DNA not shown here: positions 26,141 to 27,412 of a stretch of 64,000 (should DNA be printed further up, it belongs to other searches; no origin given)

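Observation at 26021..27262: HTH-WYL regulator divergently transcribed from cas3, with a 20-bp perfect palindrome in the shared promoter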

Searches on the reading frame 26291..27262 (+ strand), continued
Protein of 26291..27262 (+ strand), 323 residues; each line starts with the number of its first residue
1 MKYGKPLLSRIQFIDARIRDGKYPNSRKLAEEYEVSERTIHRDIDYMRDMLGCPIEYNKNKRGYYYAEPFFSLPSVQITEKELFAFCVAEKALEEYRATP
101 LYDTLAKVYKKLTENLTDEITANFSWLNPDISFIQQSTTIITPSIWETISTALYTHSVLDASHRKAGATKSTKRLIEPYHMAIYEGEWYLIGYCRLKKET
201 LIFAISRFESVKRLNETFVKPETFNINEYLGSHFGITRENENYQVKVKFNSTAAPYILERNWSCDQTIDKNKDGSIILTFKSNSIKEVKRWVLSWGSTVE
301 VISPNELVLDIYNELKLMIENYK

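Call 25: find_encoding_contigs(protein=P0011, flank=8000, max_places=1)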
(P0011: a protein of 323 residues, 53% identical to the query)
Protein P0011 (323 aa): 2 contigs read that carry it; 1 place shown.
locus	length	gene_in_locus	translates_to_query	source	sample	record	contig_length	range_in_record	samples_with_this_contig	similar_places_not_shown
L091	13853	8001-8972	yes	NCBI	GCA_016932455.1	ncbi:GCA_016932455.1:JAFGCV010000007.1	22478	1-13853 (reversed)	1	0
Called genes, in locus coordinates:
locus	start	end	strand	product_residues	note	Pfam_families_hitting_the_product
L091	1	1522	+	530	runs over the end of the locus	PF00009:GTP_EFTU, PF01926:MMR_HSR1 (weak), PF22042:EF-G_D2, PF03144:GTP_EFTU_D2 (weak), PF16658:RF3_C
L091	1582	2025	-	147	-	-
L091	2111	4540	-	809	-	PF00497:SBP_bac_3, PF13188:PAS_8 (faint), PF08448:PAS_4 (weak), PF00512:HisKA, PF02518:HATPase_c, PF00072:Response_reg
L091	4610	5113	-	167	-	PF01399:PCI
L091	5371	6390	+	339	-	PF00211:Guanylate_cyc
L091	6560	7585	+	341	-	PF07885:Ion_trans_2, PF02254:TrkA_N, PF02080:TrkA_C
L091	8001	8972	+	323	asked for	PF08279:HTH_11 (weak), PF13280:WYL, PF25583:WCX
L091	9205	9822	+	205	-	PF07588:DUF1554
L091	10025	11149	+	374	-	-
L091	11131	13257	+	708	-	PF02463:SMC_N (faint), PF13166:AAA_13 (faint), PF13476:AAA_23, PF13514:AAA_27 (faint)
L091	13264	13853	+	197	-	PF13432:TPR_16 (faint), PF07719:TPR_2 (faint), PF13181:TPR_8 (faint), PF13424:TPR_12 (faint), PF14559:TPR_19 (faint), PF00515:TPR_1 (faint)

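Call 26: find_encoding_contigs(protein=P0012, flank=8000, max_places=1)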
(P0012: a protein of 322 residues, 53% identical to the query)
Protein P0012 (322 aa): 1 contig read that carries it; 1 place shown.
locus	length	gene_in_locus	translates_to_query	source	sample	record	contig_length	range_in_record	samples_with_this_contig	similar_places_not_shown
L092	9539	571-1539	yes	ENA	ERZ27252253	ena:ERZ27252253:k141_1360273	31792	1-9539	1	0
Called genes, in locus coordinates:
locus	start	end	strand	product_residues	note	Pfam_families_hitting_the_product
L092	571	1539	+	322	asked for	PF08279:HTH_11 (weak), PF13280:WYL, PF25583:WCX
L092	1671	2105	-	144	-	PF13622:4HBT_3 (weak), PF03061:4HBT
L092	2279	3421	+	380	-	PF00882:Zn_dep_PLPC (weak)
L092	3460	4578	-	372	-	-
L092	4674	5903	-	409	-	PF06245:DUF1015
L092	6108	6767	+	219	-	PF06971:Put_DNA-bind_N, PF02629:CoA_binding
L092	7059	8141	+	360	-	PF00266:Aminotran_5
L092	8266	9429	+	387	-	PF00389:2-Hacid_dh, PF02826:2-Hacid_dh_C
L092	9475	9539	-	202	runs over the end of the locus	-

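Call 27: find_encoding_contigs(protein=P0010, flank=8000, max_places=1)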
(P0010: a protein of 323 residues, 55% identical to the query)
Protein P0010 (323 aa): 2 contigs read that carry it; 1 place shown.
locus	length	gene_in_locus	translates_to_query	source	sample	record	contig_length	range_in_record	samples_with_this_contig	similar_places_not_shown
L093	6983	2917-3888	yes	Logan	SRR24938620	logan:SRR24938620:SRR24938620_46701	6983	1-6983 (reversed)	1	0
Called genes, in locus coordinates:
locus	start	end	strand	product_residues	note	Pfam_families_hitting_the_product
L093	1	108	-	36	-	?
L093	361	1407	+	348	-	PF00211:Guanylate_cyc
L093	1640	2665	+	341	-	PF07885:Ion_trans_2, PF02254:TrkA_N, PF02080:TrkA_C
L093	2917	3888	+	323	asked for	PF08279:HTH_11 (weak), PF13280:WYL, PF25583:WCX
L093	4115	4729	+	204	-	PF07588:DUF1554 (weak)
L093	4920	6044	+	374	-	-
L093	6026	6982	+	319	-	?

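Call 28: find_encoding_contigs(protein=P0007, flank=8000, max_places=1)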
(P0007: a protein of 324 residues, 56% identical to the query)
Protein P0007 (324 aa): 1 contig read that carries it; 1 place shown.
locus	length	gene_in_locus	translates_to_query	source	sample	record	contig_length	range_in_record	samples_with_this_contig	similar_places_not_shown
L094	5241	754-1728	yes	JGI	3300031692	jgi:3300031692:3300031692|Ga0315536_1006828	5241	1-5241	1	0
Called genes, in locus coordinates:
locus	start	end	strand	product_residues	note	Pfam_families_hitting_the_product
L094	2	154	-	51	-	?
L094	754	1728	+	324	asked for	PF08279:HTH_11 (weak), PF13280:WYL, PF25583:WCX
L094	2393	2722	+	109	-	-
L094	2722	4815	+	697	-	PF00773:RNB, PF00575:S1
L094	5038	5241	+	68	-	?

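Call 40: find_encoding_contigs(protein=P0003, flank=3000, max_places=2)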
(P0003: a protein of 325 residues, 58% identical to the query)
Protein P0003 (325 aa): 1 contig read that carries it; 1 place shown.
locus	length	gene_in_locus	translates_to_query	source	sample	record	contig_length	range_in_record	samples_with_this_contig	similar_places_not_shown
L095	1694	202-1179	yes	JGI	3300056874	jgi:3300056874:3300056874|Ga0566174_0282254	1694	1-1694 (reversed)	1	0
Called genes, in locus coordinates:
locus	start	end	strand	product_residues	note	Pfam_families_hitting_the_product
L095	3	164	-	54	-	?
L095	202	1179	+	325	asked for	PF08279:HTH_11 (faint), PF13280:WYL, PF25583:WCX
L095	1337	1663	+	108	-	-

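Call 41: find_encoding_contigs(protein=P0004, flank=3000, max_places=2)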
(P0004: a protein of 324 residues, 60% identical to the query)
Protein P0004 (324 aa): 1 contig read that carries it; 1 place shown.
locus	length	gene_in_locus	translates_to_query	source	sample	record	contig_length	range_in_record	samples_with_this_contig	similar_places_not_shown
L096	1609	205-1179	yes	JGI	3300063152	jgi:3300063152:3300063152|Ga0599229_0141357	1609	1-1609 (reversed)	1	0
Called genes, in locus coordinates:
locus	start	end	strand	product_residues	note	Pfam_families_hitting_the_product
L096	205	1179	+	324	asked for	PF08279:HTH_11 (weak), PF13280:WYL, PF25583:WCX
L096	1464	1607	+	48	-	?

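Call 42: find_encoding_contigs(protein=P0002, flank=3000, max_places=2)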
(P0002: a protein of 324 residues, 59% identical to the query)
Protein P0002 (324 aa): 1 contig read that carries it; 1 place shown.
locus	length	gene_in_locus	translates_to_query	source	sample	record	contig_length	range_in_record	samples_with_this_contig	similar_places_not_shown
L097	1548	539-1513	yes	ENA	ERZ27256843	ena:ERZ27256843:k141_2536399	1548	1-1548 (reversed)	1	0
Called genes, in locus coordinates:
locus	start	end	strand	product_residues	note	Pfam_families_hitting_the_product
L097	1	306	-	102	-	?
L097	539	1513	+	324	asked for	PF08279:HTH_11 (weak), PF13280:WYL, PF25583:WCX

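Call 46: search_solved_structures(query=window:26291-27262:+, max_evalue=0.01, show_alignments=2)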
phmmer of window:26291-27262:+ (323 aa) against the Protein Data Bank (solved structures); distinct sequences matched with E-value up to 0.01: 8.
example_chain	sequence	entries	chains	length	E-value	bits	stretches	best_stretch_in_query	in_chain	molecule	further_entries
9cu3_B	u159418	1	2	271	4.1e-09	39.5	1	165-309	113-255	WYL domain-containing protein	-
7u02_B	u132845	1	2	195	4.5e-09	39.4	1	166-309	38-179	WYL domain-containing protein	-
7tzv_A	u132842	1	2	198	4.7e-09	39.3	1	166-309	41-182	WYL domain-containing protein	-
9pfq_Q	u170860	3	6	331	9.9e-09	38.3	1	165-309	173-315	WYL domain-containing protein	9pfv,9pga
8tp8_A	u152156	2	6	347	1.1e-08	38.1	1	165-309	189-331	DeoR-family transcriptional regulator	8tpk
7p5x_AY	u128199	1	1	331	5e-08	36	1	34-313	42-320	Transcriptional regulator-like protein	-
9fnd_X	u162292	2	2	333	5.1e-08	35.9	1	34-313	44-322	Transcriptional regulator-like protein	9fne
6sj9_A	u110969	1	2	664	0.00088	22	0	163-230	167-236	Proteasome accessory factor B/C (PafBC)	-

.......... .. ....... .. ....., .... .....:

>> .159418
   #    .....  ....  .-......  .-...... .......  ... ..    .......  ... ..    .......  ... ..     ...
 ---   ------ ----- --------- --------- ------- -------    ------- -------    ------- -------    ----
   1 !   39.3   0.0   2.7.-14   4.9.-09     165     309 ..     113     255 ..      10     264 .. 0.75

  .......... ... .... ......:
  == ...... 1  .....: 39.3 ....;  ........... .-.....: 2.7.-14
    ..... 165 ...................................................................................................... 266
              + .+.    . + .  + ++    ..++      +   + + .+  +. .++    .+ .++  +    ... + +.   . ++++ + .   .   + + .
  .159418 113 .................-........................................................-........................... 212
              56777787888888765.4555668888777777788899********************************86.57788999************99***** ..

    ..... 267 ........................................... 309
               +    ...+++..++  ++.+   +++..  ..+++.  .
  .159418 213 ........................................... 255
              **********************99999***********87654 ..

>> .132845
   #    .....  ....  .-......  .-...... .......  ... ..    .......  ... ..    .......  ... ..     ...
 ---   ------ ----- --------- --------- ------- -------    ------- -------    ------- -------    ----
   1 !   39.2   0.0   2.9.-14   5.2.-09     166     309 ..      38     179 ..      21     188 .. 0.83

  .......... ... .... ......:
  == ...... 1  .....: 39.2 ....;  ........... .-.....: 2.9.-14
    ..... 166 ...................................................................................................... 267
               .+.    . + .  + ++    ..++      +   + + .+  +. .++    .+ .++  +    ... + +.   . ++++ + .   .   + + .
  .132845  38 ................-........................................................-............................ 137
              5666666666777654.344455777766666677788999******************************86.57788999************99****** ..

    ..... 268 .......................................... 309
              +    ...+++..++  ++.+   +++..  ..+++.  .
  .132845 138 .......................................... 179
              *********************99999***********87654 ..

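Call 60: search_protein_families(library=pfam, proteins=[L009:1955-2470:-, L009:1407-1856:-, L081:7127-7708:-, L066:13767-14513:+, L066:14510-16432:+, L066:16436-17284:+, L091:10025-11149:+, L091:11131-13257:+, L083:13288-15939:-, L083:9528-11090:-], max_evalue=0.01)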
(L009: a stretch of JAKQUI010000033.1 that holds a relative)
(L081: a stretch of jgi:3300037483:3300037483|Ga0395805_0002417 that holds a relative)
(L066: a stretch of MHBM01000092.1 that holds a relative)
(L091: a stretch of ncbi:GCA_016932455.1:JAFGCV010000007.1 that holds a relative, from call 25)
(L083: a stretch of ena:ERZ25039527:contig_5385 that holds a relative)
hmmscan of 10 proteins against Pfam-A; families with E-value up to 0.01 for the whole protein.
L009:1955-2470:- (171 aa): 0 families

L009:1407-1856:- (149 aa): 0 families

L081:7127-7708:- (193 aa): 1 family
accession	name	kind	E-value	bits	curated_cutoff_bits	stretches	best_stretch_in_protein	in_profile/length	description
PF01797.21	Y1_Tnp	-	9.8e-05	22.9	23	0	129-184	60-121/121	Transposase IS200 like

L066:13767-14513:+ (248 aa): 1 family
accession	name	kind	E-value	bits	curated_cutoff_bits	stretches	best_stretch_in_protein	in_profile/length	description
PF09704.15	Cas_Cas5d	-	6.7e-39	134.5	23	1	9-210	6-216/217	CRISPR-associated protein (Cas_Cas5)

L066:14510-16432:+ (640 aa): 1 family
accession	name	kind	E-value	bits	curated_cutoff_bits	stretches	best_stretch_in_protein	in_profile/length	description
PF09709.15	Cas_Csd1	-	1.1e-119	401.1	27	1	7-613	1-558/559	CRISPR-associated protein (Cas_Csd1)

L066:16436-17284:+ (282 aa): 1 family
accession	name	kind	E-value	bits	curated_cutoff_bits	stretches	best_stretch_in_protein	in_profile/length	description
PF05107.17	Cas_Cas7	-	4.5e-71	239.8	33.2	1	5-264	1-234/249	CRISPR-associated protein Cas7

L091:10025-11149:+ (374 aa): 1 family
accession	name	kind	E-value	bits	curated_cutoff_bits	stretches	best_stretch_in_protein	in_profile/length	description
PF00149.33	Metallophos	-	0.00029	21.7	21.5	1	5-88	1-71/191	Calcineurin-like phosphoesterase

L091:11131-13257:+ (708 aa): 7 families
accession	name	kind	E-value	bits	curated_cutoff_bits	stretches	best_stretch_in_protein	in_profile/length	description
PF13476.12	AAA_23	-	5.6e-07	30.8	27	1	16-278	10-176/201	AAA domain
PF13514.12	AAA_27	-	2e-06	28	22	1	12-57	10-58/206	AAA domain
PF02463.25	SMC_N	-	1.1e-05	25.4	40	1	18-45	17-44/220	RecF/RecN/SMC N terminal domain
PF13166.12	AAA_13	-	2.1e-05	23.9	36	0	17-44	9-35/713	AAA domain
PF13304.12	AAA_21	-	0.0011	19.6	27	0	27-45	1-19/304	AAA domain, putative AbiEii toxin, Type IV TA system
PF25764.1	KIF21A_4th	-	0.0017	18.5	33.1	1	195-250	101-156/183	KIF21A-like domain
PF02403.27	Seryl_tRNA_N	-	0.002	18.8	28.2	0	446-526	18-99/108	Seryl-tRNA synthetase N-terminal domain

L083:13288-15939:- (883 aa): 0 families

L083:9528-11090:- (520 aa): 0 families

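Call 68: predict_structure(alignment_id=A1)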
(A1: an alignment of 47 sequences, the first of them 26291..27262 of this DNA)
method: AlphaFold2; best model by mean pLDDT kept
length: 323 residues; sequences in the alignment: 47
mean_pLDDT: 81.9   pTM: 0.55
mean pLDDT of the five models: 81.9, 81.0, 80.9, 80.7, 80.5
residues with pLDDT >= 90: 144; 70-90: 102; 50-70: 58; < 50: 19
segments of 3 or more residues with pLDDT < 50: 1-5, 118-128
pLDDT, mean of each block of 10 residues (from residue 1): 54 86 90 90 88 88 86 57 62 66 67 58 47 67 85 88 91 95 85 93 93 94 81 68 93 93 89 96 88 93 96 93 82
secondary structure, 60 per line:
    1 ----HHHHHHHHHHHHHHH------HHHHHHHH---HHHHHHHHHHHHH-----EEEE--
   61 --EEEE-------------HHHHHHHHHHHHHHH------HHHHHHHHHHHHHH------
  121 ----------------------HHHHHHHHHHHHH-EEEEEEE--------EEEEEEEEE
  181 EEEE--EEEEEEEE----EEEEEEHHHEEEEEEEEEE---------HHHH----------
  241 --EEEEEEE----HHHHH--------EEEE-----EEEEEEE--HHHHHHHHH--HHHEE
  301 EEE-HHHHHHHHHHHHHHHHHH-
elements in order: H5-19 H26-33 H37-49 E55-58 E63-66 H80-94 H101-114 H143-155 E157-163 E172-184 E187-194 E199-204 E208-217 H227-230 E243-249 H254-258 E267-270 E276-282 H285-293 E299-303 H305-322

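Call 71: fold_search(model_id=the predicted structure, library=pdb)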
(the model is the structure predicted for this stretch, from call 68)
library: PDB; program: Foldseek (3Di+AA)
matches with E <= 10: 1420; with E <= 0.001: 32
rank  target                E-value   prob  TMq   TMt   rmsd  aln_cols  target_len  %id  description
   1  8tp8_A                6.1e-18  1.00  0.62  0.61  12.7       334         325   18  Structure of the C. crescentus WYL-activator, DriD, bound to ssDNA and cognate DNA (released 2023-11-29)
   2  8tp8_B                2.5e-17  1.00  0.63  0.62  14.5       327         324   18  Structure of the C. crescentus WYL-activator, DriD, bound to ssDNA and cognate DNA (released 2023-11-29)
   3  8tp8_D                4.2e-17  1.00  0.62  0.62  12.6       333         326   17  Structure of the C. crescentus WYL-activator, DriD, bound to ssDNA and cognate DNA (released 2023-11-29)
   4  8tpk_A                3.6e-16  1.00  0.62  0.62  12.0       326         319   18  P6522 crystal form of C. crescentus DriD-ssDNA-DNA complex (released 2023-11-29)
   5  8tpk_B                5.9e-16  1.00  0.61  0.60  14.7       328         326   18  P6522 crystal form of C. crescentus DriD-ssDNA-DNA complex (released 2023-11-29)
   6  9pfv_Q                1.2e-15  1.00  0.61  0.60  14.2       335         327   18  The cryo-EM structure of C. crescentus DriD-ssDNA-RNAP-Sigma73-CCNA_03891/CCNA_01149 promoter transcription activation (released 2026-02-25)
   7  9pfq_Q                4.5e-15  1.00  0.57  0.56  14.4       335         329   17  The cryo-EM structure of C. crescentus DriD-ssDNA-RNAP-Sigma73-bapE promoter transcription activation complex (released 2026-02-25)
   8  9cu3_B                8.4e-14  1.00  0.42  0.64   5.6       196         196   18  Allosteric mechanism of DriD transcription activator (released 2025-04-23)
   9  9fnd_X                8.4e-14  1.00  0.44  0.43  12.4       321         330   18  Transcriptional activator PafBC bound to mycobacterial RNA polymerase (released 2025-02-12)
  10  9cu3_A                1.0e-13  1.00  0.52  0.80   3.4       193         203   19  Allosteric mechanism of DriD transcription activator (released 2025-04-23)
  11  7tzv_M                2.2e-13  1.00  0.50  0.79   3.7       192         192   19  Structure of DriD C-domain bound to 9mer ssDNA (released 2022-06-01)
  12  7tzv_A                9.5e-13  1.00  0.40  0.59   5.9       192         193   19  Structure of DriD C-domain bound to 9mer ssDNA (released 2022-06-01)
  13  9fnd_Y                3.1e-12  1.00  0.48  0.48  10.3       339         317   14  Transcriptional activator PafBC bound to mycobacterial RNA polymerase (released 2025-02-12)
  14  6sj9_A                1.1e-11  1.00  0.30  0.17  15.5       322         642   16  Proteasome accessory factor B/C (PafBC) of Arthrobacter aurescens (released 2019-10-16)
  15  6sj9_B                6.9e-11  1.00  0.29  0.17  15.3       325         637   16  Proteasome accessory factor B/C (PafBC) of Arthrobacter aurescens (released 2019-10-16)
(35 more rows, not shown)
